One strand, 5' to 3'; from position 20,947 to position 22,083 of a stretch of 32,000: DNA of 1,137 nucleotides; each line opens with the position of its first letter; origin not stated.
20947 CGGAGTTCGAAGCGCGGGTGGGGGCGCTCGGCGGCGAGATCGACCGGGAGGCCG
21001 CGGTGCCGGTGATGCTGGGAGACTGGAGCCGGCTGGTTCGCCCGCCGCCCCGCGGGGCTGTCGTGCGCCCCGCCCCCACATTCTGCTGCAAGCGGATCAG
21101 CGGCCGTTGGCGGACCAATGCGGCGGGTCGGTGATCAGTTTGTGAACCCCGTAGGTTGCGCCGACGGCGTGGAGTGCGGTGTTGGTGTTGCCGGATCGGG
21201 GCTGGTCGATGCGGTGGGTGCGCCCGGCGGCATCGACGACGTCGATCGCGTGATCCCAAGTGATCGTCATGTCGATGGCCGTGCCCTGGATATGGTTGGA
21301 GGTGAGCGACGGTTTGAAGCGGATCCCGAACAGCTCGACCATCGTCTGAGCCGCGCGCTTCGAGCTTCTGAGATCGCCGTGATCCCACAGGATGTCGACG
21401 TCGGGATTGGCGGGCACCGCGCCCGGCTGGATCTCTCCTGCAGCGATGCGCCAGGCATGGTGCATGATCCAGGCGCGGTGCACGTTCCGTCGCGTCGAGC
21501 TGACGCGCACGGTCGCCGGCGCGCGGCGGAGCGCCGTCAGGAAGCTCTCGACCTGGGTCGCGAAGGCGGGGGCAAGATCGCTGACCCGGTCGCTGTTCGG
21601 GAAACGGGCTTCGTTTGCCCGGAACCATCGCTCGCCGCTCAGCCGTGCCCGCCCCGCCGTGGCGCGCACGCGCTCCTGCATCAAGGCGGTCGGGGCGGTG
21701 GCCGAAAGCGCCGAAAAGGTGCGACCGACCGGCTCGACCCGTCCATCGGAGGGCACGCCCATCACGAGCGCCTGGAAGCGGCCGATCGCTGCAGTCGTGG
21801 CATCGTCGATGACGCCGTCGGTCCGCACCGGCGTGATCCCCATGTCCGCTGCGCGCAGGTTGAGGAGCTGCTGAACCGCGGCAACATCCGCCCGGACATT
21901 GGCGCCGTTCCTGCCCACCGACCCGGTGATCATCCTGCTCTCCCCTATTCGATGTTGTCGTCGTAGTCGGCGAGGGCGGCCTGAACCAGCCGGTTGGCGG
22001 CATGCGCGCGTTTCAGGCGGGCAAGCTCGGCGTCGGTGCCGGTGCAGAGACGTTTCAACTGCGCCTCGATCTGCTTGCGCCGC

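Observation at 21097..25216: Two non-paralogous signal-less LAS/M15 peptidases with peptidoglycan-binding domains run on from clpV, each beside an exported partner gene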

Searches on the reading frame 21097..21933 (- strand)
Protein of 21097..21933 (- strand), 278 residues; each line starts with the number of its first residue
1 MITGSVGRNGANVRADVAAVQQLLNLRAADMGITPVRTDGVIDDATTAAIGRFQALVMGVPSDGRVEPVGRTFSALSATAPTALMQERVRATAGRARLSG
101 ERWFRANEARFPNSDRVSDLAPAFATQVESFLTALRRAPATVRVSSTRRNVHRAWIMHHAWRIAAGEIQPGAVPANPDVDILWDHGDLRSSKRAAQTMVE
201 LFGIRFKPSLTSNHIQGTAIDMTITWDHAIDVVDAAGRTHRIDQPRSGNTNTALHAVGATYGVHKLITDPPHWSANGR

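Call 3: search_protein_families(library=pfam, proteins=[window:21097-21933:-], max_evalue=0.1)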
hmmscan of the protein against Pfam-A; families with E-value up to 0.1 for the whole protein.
window:21097-21933:- (278 aa): 1 family
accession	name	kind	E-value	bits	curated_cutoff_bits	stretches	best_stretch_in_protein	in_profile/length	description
PF01471.23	PG_binding_1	-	9.9e-05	22.9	23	1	15-67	3-50/57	Putative peptidoglycan binding domain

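Call 8: search_solved_structures(query=window:21097-21933:-, max_evalue=1, show_alignments=2)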
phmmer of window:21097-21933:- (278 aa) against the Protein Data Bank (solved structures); distinct sequences matched with E-value up to 1: 0.

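Call 10: find_homologous_proteins(query=window:21097-21933:-)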
Query window:21097-21933:- (278 aa): 146 proteins with E <= 0.001 among 4991 candidates; the best 120 are listed.
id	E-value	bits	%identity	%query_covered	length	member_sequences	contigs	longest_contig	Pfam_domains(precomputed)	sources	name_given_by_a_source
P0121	8.3e-176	601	98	100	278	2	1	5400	-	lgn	-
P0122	1.3e-135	469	76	100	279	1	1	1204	-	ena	-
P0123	2.2e-135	468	75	100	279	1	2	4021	-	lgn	-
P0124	3.7e-134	464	74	100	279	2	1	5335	-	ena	-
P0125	1.1e-131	456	75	100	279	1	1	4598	-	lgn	-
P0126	1.7e-129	449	74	100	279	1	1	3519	-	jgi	jgi:hypothetical protein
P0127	1.8e-129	449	73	100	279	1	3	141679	-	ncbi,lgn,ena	-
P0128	2.8e-129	448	73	100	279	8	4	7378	-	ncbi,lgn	-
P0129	8.1e-127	440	73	100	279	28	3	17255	-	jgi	-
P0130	5.4e-126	438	71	100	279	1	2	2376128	-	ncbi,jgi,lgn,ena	-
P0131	2.7e-125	435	72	100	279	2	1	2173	-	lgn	-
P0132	1.5e-124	433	71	100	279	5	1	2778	-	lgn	-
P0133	6.2e-123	428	71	100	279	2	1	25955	-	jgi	-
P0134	4.8e-121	421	69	100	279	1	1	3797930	-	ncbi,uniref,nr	ncbi:hypothetical protein [Sphingomonas sp. S2-65]|uniref:hypothetical protein n=1 Tax=Sphingomonas 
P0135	2.3e-117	409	67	100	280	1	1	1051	-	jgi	jgi:hypothetical protein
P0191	4.7e-68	248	45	99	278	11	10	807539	-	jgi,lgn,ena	-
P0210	1.5e-61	226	47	99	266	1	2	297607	-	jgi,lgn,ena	jgi:hypothetical protein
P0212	8.9e-61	224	46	99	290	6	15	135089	PF01471.24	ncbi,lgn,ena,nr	ncbi:peptidoglycan-binding protein [Sphingomonas pseudosanguinis]|nr:peptidoglycan-binding protein [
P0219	8.1e-57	211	56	65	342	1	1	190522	-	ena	-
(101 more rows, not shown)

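Call 28: search_solved_structures(query=A4, max_evalue=10, show_alignments=3)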
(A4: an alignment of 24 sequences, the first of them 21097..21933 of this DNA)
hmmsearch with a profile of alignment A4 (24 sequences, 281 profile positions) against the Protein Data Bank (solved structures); distinct sequences matched with E-value up to 10: 0.

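Call 35: predict_structure(alignment_id=A4)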
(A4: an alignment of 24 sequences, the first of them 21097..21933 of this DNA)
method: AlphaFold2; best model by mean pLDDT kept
length: 278 residues; sequences in the alignment: 24
mean_pLDDT: 94.5   pTM: 0.85
mean pLDDT of the five models: 94.5, 94.5, 93.2, 92.2, 90.3
residues with pLDDT >= 90: 252; 70-90: 21; 50-70: 5; < 50: 0
segments of 3 or more residues with pLDDT < 50: none
pLDDT, mean of each block of 10 residues (from residue 1): 95 98 96 95 96 95 95 97 96 94 96 96 98 95 95 98 97 95 94 98 93 95 91 97 76 94 88 92
secondary structure, 60 per line:
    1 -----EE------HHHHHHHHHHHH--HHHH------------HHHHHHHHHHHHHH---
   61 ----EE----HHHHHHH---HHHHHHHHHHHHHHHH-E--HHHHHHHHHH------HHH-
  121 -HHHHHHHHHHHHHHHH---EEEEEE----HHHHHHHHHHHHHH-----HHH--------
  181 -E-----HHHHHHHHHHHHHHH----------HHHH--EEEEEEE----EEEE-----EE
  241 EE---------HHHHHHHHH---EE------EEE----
elements in order: H14-25 H28-31 H44-57 H71-77 H81-96 H101-110 H122-137 E141-146 H151-164 H188-202 H213-216 E219-225 E230-233 E239-242 H252-260 E272-274

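Call 40: fold_search(model_id=the predicted structure, library=pdb)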
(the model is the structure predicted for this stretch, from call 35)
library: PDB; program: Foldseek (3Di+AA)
matches with E <= 10: 111; with E <= 0.001: 0
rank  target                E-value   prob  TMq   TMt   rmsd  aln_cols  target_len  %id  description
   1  2vo9_A                1.9e-03  1.00  0.29  0.51   8.9       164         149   13  CRYSTAL STRUCTURE OF THE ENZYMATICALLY ACTIVE DOMAIN OF THE LISTERIA MONOCYTOGENES BACTERIOPHAGE 500 ENDOLYSIN PLY500 (released 2008-02-19)
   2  8q2g                  3.1e-02  0.98  0.24  0.48   9.5       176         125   13  X-ray structure of LysECD7 endolysin against Gram-negative bacteria (released 2024-07-31)
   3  5hnm_C                4.3e-02  0.97  0.26  0.39   9.7       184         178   17  Crystal structure of vancomycin resistance D,D-pentapeptidase VanY E175A mutant from VanB-type resistance cassette in  (released 2016-02-10)
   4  5hnm_A                4.8e-02  0.95  0.25  0.37   9.6       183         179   13  Crystal structure of vancomycin resistance D,D-pentapeptidase VanY E175A mutant from VanB-type resistance cassette in  (released 2016-02-10)
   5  5opz_A                5.0e-02  0.98  0.25  0.46   7.6       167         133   14  Crystal structure of Serratia marcescens L-Ala D-Glu endopeptidase ChiX (released 2018-01-17)
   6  5hnm_E                5.6e-02  0.97  0.25  0.38   9.0       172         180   14  Crystal structure of vancomycin resistance D,D-pentapeptidase VanY E175A mutant from VanB-type resistance cassette in  (released 2016-02-10)
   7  6akv                  6.5e-02  0.98  0.26  0.45  10.4       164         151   15  Crystal structure of LysB4, the endolysin from Bacillus cereus-targeting bacteriophage B4 (released 2019-02-13)
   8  6a6a_A                7.2e-02  0.94  0.26  0.37  10.4       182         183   14  VanYB in complex with D-Alanine (released 2018-09-05)
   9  4ox3                  7.6e-02  0.97  0.27  0.34   7.9       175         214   10  Structure of the LdcB LD-carboxypeptidase reveals the molecular basis of peptidoglycan recognition (released 2014-06-11)
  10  4mus_A                7.6e-02  0.85  0.25  0.34  10.9       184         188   16  Crystal structure of vancomycin resistance D,D-dipeptidase/D,D-pentapeptidase VanXYc D59S mutant in complex with D-Ala (released 2013-10-09)
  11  5hnm_B                9.9e-02  0.93  0.27  0.40  10.3       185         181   16  Crystal structure of vancomycin resistance D,D-pentapeptidase VanY E175A mutant from VanB-type resistance cassette in  (released 2016-02-10)
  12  5zhf_A                1.6e-01  0.89  0.27  0.39  10.2       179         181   16  Structure of VanYB unbound (released 2018-09-05)
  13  9h68_B                4.6e-01  0.94  0.17  0.12   5.8        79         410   22  Crystal Structure of the spore gernation lytic transglycosylase SleC from Clostridioides difficile in its zymogenic fo (released 2025-02-12)
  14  9h68_D                5.1e-01  0.93  0.17  0.12   5.8        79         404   22  Crystal Structure of the spore gernation lytic transglycosylase SleC from Clostridioides difficile in its zymogenic fo (released 2025-02-12)
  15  4mph_B                5.1e-01  0.69  0.24  0.35  10.1       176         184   11  Crystal structure of BaLdcB / VanY-like L,D-carboxypeptidase Zinc(II)-bound (released 2013-09-25)
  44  6pst_J                4.2e+00  0.01  0.08  0.03  26.2       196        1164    8  Escherichia coli RNA polymerase promoter unwinding intermediate (TRPi1.5b) with TraR and mutant rpsT P2 promoter (released 2020-03-25)
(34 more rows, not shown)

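Call 42: find_encoding_contigs(protein=P0191, flank=8000, max_places=2)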
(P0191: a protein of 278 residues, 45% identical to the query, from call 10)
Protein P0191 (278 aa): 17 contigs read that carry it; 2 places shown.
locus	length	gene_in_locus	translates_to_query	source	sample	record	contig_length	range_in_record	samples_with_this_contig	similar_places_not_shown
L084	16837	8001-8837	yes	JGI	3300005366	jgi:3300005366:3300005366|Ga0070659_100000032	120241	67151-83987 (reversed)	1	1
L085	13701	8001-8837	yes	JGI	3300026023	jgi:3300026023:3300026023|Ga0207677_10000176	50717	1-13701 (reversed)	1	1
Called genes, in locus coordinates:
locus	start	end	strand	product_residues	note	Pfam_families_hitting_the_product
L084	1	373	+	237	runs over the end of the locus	-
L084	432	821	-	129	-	PF07027:DUF1318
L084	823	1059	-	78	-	PF13617:Lipoprotein_19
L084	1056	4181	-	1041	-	PF11739:YdbH-like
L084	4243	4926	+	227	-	PF04002:RadC, PF14464:Prok-JAB (weak)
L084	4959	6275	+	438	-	PF00206:Lyase_1, PF10397:ADSL_C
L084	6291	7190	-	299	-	PF00753:Lactamase_B, PF12706:Lactamase_B_2 (weak)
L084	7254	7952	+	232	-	PF02798:GST_N, PF13409:GST_N_2, PF13417:GST_N_3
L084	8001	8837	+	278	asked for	-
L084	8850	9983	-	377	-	PF00226:DnaJ, PF01556:DnaJ_C, PF00684:DnaJ_CXXCXGXG, PF27439:DnaJ_C_2 (weak)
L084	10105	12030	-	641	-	PF00012:HSP70, PF06723:MreB_Mbl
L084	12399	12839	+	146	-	PF04314:LpqE-like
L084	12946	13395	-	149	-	PF18899:DUF5655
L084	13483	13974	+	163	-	PF03703:bPH_2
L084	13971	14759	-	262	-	PF00351:Biopterin_H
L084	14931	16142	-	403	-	PF00144:Beta-lactamase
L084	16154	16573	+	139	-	PF01844:HNH (weak), PF14279:HNH_5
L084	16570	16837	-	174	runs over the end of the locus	PF01025:GrpE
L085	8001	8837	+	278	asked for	-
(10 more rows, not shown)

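Call 43: find_encoding_contigs(protein=P0210, flank=8000, max_places=2)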
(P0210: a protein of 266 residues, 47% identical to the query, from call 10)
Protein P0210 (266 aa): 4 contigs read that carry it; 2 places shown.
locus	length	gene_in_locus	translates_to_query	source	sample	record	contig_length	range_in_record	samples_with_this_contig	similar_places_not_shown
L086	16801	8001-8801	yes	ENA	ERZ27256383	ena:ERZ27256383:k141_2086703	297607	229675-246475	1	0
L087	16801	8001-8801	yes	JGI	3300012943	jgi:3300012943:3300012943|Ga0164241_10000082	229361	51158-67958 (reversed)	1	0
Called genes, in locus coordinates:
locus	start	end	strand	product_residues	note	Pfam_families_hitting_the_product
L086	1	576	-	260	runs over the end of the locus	PF00378:ECH_1, PF16113:ECH_2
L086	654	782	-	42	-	-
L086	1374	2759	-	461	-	PF21337:Peptidase_M17_N_1, PF00883:Peptidase_M17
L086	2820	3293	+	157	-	PF11578:DUF3237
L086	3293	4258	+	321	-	PF01207:Dus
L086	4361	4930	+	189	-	PF04366:Ysc84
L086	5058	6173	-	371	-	PF01717:Meth_synt_2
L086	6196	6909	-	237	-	PF00005:ABC_tran, PF13304:AAA_21 (faint)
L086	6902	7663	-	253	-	PF00005:ABC_tran, PF13304:AAA_21 (faint), PF12399:BCA_ABC_TP_C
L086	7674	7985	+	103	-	-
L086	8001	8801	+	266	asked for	-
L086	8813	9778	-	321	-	PF02653:BPD_transp_2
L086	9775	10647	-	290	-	PF02653:BPD_transp_2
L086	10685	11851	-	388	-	PF13433:Peripla_BP_5, PF13458:Peripla_BP_6, PF01094:ANF_receptor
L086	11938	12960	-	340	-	PF00970:FAD_binding_6 (weak), PF00175:NAD_binding_1 (faint), PF00111:Fer2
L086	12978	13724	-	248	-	PF00392:GntR, PF07729:FCD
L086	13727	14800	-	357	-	PF00355:Rieske, PF19112:VanA_C, PF08417:PaO (weak)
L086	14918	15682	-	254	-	PF07277:SapC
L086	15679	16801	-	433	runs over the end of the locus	PF01595:CNNM, PF00571:CBS (weak), PF03471:CorC_HlyC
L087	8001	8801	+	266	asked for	-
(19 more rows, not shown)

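Call 44: find_encoding_contigs(protein=P0212, flank=8000, max_places=2)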
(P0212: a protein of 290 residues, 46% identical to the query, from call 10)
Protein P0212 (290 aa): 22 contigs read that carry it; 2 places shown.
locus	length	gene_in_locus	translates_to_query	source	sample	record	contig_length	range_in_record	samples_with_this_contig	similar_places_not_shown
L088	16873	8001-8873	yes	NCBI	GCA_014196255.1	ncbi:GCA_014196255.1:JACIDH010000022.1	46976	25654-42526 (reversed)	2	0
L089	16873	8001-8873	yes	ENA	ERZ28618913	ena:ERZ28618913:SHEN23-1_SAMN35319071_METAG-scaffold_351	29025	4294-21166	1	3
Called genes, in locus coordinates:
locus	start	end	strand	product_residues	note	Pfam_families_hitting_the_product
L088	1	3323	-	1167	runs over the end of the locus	PF14331:IcmF-related_N, PF06761:IcmF-related, PF06744:IcmF_C (weak)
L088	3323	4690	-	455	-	PF09850:DotU, PF00691:OmpA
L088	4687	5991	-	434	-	PF05936:T6SS_VasE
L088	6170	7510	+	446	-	PF19425:Csd3_N2 (weak), PF01551:Peptidase_M23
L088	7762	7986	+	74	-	-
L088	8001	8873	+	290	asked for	PF01471:PG_binding_1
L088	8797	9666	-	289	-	PF02517:Rce1-like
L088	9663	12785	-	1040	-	PF12770:CHAT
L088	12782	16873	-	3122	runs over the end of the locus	PF05860:TPS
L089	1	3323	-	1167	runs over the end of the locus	PF14331:IcmF-related_N, PF06761:IcmF-related, PF06744:IcmF_C (weak)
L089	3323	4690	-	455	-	PF09850:DotU, PF00691:OmpA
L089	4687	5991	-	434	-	PF05936:T6SS_VasE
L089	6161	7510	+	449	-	PF19425:Csd3_N2 (weak), PF01551:Peptidase_M23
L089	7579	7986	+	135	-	-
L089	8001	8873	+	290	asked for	PF01471:PG_binding_1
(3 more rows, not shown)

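Call 45: find_encoding_contigs(protein=P0219, flank=8000, max_places=2)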
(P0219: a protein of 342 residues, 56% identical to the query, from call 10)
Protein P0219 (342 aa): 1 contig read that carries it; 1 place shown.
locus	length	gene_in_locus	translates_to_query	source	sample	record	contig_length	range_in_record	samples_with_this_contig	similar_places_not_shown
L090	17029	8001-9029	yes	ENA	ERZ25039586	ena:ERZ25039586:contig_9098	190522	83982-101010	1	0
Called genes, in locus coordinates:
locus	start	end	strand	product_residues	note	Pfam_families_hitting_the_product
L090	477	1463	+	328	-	PF00563:EAL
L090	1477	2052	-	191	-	-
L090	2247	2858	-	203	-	PF00171:Aldedh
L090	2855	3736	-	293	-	-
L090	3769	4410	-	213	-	PF00155:Aminotran_1_2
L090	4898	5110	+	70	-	-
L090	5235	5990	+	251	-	-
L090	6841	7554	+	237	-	-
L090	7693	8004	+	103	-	-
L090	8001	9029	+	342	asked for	-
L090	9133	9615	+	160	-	-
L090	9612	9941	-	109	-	-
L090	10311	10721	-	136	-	-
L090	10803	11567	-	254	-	PF07724:AAA_2, PF10431:ClpB_D2-small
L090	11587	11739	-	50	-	-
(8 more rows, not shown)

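Call 55: search_protein_families(library=ncbifam, proteins=[window:21097-21933:-], max_evalue=0.01)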
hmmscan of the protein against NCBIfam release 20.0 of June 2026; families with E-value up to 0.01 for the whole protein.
window:21097-21933:- (278 aa): 0 families

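Call 56: search_protein_families(library=phrogs, proteins=[window:21097-21933:-], max_evalue=0.01)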
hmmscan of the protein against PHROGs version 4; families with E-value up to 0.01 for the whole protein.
window:21097-21933:- (278 aa): 1 family
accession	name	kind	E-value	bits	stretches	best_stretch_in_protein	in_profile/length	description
phrog_1493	-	lysis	5.5e-05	23.5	1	14-114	247-329/394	endolysin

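Call 89: fold_search(model_id=the predicted structure, library=viral)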
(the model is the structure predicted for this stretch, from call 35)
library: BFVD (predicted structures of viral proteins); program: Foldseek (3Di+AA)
matches with E <= 10: 135; with E <= 0.001: 1
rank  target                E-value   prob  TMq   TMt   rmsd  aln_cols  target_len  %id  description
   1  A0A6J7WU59            9.3e-04  1.00  0.27  0.28   9.7       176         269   24  Peptidase M15B [uncultured Caudovirales phage]
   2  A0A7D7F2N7            1.5e-03  0.97  0.27  0.08  15.2       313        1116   13  (no name in the UniProt tables at hand)
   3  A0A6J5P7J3            2.3e-03  1.00  0.28  0.48  10.7       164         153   18  Peptidase M15B [uncultured Caudovirales phage]
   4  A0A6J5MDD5            1.0e-02  1.00  0.33  0.46   8.3       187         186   12  Uncharacterized protein [uncultured Caudovirales phage]
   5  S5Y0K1                2.7e-02  1.00  0.27  0.29   9.0       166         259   13  Endolysin [Bacillus phage Troll]
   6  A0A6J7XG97            3.0e-02  0.99  0.24  0.28   8.8       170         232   13  D-alanyl-D-alanine carboxypeptidase [uncultured Caudovirales phage]
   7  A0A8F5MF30            3.2e-02  1.00  0.28  0.55   8.0       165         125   14  (no name in the UniProt tables at hand)
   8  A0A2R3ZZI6            6.0e-02  0.99  0.29  0.32   6.9       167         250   14  Endolysin [Microbacterium phage BonaeVitae]
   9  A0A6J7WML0            7.1e-02  0.98  0.27  0.21   7.9       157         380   12  Peptidase M15B [uncultured Caudovirales phage]
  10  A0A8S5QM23            8.7e-02  0.98  0.28  0.37   8.9       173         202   14  Peptidase-like protein [Siphoviridae sp. ctVCm11]
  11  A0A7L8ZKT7            9.7e-02  0.85  0.27  0.35   9.6       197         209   17  (no name in the UniProt tables at hand)
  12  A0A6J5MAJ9            1.1e-01  0.98  0.28  0.43   8.7       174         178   10  D-alanyl-D-alanine carboxypeptidase [uncultured Caudovirales phage]
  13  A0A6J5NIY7            1.8e-01  0.92  0.29  0.40   8.7       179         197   13  VanY D-alanyl-D-alanine carboxypeptidase [uncultured Caudovirales phage]
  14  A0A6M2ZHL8            2.0e-01  0.99  0.27  0.07   4.2       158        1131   14  D-alanyl-D-alanine carboxypeptidase [Synechococcus phage S-SCSM1]
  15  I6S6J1                2.5e-01  0.20  0.20  0.19  15.9       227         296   14  Peptidoglycan binding-like domain-containing protein [Celeribacter phage P12053L]
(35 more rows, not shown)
